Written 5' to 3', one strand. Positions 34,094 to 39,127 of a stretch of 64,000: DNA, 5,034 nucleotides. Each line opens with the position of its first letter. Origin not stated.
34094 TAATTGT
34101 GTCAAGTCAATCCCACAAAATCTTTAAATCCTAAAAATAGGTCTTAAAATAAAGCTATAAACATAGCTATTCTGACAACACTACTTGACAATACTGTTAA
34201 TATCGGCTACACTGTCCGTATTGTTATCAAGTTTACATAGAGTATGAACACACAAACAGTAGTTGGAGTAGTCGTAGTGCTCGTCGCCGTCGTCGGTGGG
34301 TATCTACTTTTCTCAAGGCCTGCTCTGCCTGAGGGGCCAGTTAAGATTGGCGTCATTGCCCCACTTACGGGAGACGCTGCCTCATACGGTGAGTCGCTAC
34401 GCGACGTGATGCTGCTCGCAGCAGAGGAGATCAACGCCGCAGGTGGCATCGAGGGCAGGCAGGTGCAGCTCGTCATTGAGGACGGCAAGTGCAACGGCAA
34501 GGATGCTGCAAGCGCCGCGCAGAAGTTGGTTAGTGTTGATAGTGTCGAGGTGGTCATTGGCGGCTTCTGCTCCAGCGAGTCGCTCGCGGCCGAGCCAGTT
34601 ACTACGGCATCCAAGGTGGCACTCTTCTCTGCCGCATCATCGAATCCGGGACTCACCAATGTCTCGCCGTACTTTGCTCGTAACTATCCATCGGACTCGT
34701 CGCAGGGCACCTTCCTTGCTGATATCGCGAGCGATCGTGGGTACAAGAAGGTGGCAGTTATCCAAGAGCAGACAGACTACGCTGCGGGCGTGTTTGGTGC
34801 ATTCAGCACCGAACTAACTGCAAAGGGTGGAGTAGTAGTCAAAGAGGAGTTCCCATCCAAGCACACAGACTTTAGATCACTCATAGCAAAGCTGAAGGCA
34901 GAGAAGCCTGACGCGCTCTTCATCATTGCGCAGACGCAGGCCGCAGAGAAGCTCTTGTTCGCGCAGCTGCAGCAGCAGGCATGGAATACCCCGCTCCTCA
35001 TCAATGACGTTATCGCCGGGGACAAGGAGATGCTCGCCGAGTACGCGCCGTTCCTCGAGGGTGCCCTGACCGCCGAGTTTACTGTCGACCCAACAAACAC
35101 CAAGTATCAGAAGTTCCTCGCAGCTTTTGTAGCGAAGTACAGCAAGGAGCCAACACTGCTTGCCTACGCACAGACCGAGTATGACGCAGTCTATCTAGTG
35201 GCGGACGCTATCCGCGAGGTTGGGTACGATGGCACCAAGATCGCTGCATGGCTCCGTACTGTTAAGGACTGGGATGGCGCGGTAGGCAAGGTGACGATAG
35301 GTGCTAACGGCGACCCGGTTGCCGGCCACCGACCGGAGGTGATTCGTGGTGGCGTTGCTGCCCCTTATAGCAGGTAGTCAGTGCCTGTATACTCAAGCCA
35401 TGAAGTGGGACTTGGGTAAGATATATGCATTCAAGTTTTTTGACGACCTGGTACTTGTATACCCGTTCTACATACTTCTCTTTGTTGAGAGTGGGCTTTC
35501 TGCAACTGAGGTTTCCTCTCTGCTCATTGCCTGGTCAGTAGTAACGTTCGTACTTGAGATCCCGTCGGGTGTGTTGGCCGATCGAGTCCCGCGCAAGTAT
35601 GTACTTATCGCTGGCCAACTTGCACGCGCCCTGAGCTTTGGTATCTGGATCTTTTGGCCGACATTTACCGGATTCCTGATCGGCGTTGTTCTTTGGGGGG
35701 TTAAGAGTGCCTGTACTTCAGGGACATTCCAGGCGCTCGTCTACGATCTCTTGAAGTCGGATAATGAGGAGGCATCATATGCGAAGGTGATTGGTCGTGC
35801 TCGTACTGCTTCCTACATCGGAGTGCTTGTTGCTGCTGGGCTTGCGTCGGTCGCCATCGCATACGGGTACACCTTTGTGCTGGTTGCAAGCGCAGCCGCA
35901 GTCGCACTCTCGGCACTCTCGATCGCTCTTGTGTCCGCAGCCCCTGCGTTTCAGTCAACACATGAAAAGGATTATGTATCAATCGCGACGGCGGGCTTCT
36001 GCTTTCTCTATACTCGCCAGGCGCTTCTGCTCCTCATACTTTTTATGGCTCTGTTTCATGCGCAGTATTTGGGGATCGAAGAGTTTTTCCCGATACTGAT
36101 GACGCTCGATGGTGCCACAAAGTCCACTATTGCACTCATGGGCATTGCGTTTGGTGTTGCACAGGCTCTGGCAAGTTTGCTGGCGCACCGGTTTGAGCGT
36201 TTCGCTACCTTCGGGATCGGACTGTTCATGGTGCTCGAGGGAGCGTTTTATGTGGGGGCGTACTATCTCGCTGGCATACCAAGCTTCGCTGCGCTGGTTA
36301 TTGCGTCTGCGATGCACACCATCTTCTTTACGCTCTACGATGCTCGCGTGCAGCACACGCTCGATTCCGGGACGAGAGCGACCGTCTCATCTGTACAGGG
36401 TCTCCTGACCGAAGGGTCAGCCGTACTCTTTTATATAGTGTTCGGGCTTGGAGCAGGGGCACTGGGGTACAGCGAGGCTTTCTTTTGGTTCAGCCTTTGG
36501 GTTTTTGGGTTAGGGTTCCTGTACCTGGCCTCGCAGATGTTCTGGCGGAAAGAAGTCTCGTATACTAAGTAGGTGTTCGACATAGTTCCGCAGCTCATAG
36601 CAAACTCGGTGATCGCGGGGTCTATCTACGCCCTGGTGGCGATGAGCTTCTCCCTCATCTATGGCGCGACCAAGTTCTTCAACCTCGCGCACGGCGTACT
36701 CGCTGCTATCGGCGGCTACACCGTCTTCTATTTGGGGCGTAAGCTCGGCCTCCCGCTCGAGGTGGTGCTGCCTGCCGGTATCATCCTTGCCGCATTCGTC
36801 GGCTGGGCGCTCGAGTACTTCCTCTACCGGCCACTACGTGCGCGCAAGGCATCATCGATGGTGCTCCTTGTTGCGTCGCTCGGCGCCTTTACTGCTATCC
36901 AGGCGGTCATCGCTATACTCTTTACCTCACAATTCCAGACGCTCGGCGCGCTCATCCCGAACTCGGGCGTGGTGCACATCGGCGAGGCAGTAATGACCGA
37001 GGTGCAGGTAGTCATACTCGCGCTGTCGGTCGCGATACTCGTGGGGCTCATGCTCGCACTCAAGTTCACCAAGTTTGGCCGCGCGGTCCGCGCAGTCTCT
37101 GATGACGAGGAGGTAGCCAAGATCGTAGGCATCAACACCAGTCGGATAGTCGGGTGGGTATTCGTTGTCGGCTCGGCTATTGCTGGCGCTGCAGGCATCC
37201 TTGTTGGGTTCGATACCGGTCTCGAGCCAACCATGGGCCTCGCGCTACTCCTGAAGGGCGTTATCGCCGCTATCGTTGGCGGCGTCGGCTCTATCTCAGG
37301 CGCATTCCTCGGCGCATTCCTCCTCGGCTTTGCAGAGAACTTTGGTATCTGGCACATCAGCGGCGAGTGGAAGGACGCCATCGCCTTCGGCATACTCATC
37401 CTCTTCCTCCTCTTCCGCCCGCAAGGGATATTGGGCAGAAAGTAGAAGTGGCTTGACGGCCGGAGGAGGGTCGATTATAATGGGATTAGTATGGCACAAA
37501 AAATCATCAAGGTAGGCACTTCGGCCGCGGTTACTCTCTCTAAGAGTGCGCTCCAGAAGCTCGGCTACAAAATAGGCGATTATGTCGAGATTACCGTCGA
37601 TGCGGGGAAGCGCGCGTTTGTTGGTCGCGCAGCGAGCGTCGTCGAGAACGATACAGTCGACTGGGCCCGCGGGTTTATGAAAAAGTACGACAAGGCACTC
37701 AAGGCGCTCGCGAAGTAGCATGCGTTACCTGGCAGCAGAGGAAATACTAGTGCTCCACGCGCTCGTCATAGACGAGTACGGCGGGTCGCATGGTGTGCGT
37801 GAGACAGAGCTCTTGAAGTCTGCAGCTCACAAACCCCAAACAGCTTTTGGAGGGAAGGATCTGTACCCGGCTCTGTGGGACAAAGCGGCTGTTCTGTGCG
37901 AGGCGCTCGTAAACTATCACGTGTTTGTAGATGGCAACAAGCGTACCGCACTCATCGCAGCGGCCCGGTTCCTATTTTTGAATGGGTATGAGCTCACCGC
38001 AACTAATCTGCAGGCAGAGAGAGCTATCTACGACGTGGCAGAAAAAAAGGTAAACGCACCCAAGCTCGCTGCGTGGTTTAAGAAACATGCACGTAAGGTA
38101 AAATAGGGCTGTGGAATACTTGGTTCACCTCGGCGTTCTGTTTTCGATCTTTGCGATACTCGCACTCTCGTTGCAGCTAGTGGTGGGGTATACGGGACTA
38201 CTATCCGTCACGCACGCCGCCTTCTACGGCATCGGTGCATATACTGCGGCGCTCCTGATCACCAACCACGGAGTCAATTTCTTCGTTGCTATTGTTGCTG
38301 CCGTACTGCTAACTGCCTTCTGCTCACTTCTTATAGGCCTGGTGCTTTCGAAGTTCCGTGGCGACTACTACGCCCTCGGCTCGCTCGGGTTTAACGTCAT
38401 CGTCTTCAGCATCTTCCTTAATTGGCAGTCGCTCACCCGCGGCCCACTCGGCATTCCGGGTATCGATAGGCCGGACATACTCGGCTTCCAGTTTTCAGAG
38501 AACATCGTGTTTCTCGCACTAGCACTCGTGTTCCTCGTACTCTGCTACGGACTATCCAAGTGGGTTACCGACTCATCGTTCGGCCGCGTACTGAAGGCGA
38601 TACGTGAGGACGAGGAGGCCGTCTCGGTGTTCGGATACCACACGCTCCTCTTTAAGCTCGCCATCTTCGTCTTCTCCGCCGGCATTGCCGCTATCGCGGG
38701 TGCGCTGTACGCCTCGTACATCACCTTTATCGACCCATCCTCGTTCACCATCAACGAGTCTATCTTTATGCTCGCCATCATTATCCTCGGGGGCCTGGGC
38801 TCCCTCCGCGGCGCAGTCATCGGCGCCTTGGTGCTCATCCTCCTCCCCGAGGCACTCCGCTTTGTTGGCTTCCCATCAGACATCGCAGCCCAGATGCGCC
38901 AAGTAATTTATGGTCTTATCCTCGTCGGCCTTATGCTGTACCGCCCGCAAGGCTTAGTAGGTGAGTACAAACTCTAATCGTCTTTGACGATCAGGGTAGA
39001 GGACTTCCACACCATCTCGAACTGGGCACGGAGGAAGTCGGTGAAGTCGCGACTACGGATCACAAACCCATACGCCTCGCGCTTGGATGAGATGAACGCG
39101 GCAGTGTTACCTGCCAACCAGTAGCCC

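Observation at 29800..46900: Modular nutrient-uptake island: one LivHMGF importer, five signal-anchored LivJ-type receptors, six TrmB-family regulators in repeated head-to-head regulator/receptor cassettes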

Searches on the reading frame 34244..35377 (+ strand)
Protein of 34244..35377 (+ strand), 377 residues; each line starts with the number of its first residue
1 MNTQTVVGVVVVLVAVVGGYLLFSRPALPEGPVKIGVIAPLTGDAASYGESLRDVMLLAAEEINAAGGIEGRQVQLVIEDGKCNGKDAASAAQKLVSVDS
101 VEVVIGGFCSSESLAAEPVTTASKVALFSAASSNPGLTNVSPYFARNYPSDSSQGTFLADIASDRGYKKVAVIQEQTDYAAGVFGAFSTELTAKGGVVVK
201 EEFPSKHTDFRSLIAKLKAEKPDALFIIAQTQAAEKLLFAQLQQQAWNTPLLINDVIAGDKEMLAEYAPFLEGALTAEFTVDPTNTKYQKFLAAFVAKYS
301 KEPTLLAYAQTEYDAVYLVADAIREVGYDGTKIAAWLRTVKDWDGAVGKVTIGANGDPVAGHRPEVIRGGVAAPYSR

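Call 3: search_protein_families(library=pfam, proteins=[window:34244-35377:+], max_evalue=0.01)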
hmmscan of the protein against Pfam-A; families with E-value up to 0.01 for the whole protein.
window:34244-35377:+ (377 aa): 4 families
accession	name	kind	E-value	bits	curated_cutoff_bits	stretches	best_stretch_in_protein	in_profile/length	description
PF13458.12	Peripla_BP_6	-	5.9e-59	200.9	31.7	1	32-355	1-325/343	Periplasmic binding protein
PF01094.35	ANF_receptor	-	3.2e-40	138.7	25.4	1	55-359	5-341/353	Receptor family ligand binding region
PF13433.12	Peripla_BP_5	-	5.7e-26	91.9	27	1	33-332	1-300/363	Periplasmic binding protein domain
PF01548.23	DEDD_Tnp_IS110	-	0.00069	19.9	29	1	192-250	16-74/155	Transposase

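Call 19: search_protein_families(library=ncbifam, proteins=[window:34244-35377:+], max_evalue=0.001)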
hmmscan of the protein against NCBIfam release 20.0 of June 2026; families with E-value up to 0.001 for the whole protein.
window:34244-35377:+ (377 aa): 3 families
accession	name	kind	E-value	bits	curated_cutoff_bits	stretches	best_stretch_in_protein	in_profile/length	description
NF011933.0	PRK15404.1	subfamily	7.4e-35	120.7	477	1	30-357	24-349/370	high-affinity branched-chain amino acid ABC transporter substrate-binding protein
TIGR03407.1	urea_ABC_UrtA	exception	2.8e-25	89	492.75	1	33-352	1-323/361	urea ABC transporter substrate-binding protein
TIGR03669.1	urea_ABC_arch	equivalog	2.8e-22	79.2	494.8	1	33-332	1-300/375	urea ABC transporter substrate-binding protein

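Call 51: search_solved_structures(query=window:34244-35377:+, max_evalue=1e-10, show_alignments=1)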
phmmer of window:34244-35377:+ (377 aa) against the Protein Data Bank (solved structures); distinct sequences matched with E-value up to 1e-10: 25.
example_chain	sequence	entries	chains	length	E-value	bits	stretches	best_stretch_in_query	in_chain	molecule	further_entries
3td9_A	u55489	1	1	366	2.2e-33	119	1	33-370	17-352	Branched chain amino acid ABC transporter, periplasmic amino acid-binding protein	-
4gnr_A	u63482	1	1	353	2.3e-33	118.9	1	29-359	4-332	ABC transporter substrate-binding protein-branched chain amino acid transport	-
4ey3_A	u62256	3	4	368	6e-27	97.8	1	30-353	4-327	Twin-arginine translocation pathway signal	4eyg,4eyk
8tg1_A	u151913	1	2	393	4.7e-24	88.3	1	30-332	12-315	Extracellular ligand-binding receptor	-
3hut_A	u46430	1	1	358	1.4e-23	86.8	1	35-332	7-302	putative branched-chain amino acid ABC transporter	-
4mlc_A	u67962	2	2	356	2e-23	86.3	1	40-359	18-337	Extracellular ligand-binding receptor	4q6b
3ip5_A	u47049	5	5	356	5.5e-22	81.5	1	33-359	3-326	ABC transporter, substrate binding protein (Amino acid)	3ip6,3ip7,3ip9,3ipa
3ipc_A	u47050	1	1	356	9e-21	77.5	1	33-359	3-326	ABC transporter, substrate binding protein (Amino acid)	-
7s6e_A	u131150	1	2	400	1.3e-20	77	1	32-352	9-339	Urea ABC transporter, periplasmic urea-binding protein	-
7s6f_A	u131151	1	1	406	8.9e-20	74.2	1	31-351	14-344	Putative urea ABC transporter, urea binding protein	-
8hic_A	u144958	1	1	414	2.2e-19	73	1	32-351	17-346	Putative urea ABC transporter, substrate binding protein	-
4n0q_A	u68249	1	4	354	2.3e-19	72.9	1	32-357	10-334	Leu/Ile/Val-binding protein homolog 3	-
1usg_A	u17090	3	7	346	3.7e-18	68.9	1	33-230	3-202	LEUCINE-SPECIFIC BINDING PROTEIN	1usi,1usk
1z15_A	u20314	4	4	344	7.5e-18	67.9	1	33-227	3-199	Leu/Ile/Val-binding protein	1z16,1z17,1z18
2liv_A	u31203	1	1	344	2.9e-17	66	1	33-227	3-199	LEUCINE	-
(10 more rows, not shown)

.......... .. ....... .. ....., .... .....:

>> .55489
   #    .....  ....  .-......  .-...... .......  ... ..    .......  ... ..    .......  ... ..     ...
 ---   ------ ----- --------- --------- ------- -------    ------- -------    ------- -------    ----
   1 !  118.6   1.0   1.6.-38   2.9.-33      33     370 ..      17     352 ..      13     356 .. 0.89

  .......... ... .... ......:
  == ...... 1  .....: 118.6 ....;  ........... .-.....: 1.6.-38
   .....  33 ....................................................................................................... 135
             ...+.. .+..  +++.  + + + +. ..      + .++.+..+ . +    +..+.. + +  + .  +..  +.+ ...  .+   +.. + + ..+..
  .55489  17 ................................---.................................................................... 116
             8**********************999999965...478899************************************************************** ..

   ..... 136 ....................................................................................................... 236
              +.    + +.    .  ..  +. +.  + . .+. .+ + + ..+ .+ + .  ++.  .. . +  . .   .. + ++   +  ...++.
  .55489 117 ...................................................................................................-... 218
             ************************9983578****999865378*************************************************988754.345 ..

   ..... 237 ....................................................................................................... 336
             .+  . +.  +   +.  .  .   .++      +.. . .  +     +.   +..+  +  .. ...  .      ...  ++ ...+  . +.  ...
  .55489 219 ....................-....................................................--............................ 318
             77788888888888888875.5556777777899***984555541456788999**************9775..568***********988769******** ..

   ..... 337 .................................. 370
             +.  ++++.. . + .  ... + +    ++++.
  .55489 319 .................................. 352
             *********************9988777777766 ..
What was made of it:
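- On HAAT-family (LivJHMGF-type) ABC importer: SBP2's best solved relatives are BCAA binders 3td9 and 4gnr at E 2e-33 (call 51).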

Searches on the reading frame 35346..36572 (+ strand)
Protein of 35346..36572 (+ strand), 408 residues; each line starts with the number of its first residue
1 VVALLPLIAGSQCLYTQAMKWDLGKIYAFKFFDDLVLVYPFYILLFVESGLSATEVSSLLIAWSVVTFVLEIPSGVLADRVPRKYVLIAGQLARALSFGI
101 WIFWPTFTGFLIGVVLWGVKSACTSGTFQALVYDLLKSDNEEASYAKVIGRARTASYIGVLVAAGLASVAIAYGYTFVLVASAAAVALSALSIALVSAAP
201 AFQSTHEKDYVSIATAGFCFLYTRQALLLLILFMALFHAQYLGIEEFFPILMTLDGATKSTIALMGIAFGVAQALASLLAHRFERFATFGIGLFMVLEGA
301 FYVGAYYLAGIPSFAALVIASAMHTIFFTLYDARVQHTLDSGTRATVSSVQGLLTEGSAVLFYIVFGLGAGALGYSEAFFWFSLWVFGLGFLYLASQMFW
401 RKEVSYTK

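Call 3: search_protein_families(library=pfam, proteins=[window:35346-36572:+], max_evalue=0.01)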
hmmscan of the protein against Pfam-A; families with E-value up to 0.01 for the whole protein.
window:35346-36572:+ (408 aa): 1 family
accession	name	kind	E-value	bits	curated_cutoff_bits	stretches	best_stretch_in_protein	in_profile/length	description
PF07690.21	MFS_1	-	1.5e-18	67.3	33.4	1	37-357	14-341/347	Major Facilitator Superfamily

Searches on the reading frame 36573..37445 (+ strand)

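Call 3: search_protein_families(library=pfam, proteins=[window:36573-37445:+], max_evalue=0.01)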
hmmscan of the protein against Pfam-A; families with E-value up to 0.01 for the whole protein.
window:36573-37445:+ (290 aa): 1 family
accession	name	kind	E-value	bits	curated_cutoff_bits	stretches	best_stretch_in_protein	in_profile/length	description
PF02653.21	BPD_transp_2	-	2.5e-41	142.1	26.8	1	9-279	2-269/269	Branched-chain amino acid transport system / permease component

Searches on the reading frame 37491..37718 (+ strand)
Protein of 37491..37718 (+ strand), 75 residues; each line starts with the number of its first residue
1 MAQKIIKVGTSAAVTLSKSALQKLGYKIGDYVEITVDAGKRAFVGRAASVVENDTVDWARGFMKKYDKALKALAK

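Call 58: search_protein_families(library=pfam, proteins=[window:37491-37718:+], max_evalue=0.01)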
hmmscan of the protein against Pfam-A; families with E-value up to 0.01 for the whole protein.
window:37491-37718:+ (75 aa): 1 family
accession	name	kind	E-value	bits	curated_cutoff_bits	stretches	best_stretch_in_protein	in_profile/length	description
PF04014.23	MazE_antitoxin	-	0.0016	18.8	24.7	1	6-39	2-35/48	Antidote-toxin recognition MazE, bacterial antitoxin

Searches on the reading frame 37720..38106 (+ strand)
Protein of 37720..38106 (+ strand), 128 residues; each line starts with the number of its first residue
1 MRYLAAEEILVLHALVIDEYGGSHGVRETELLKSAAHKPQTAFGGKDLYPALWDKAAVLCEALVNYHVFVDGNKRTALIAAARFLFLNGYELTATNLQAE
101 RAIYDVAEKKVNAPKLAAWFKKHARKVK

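Call 3: search_protein_families(library=pfam, proteins=[window:37720-38106:+], max_evalue=0.01)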
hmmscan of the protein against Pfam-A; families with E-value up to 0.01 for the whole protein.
window:37720-38106:+ (128 aa): 1 family
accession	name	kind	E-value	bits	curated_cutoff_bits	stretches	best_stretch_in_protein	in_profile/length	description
PF02661.23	Fic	-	1.2e-15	58.5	24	1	3-85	1-93/93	Fic/DOC family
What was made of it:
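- On Type II toxin-antitoxin (Phd/Doc-like): PF02661 58.5 bits for 37720-38106 (call 3).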

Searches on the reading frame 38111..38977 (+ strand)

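Call 3: search_protein_families(library=pfam, proteins=[window:38111-38977:+], max_evalue=0.01)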
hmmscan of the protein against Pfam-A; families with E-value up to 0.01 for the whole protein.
window:38111-38977:+ (288 aa): 1 family
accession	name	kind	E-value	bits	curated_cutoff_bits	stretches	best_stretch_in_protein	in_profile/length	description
PF02653.21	BPD_transp_2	-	1.3e-49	169.2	26.8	1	7-274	5-268/269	Branched-chain amino acid transport system / permease component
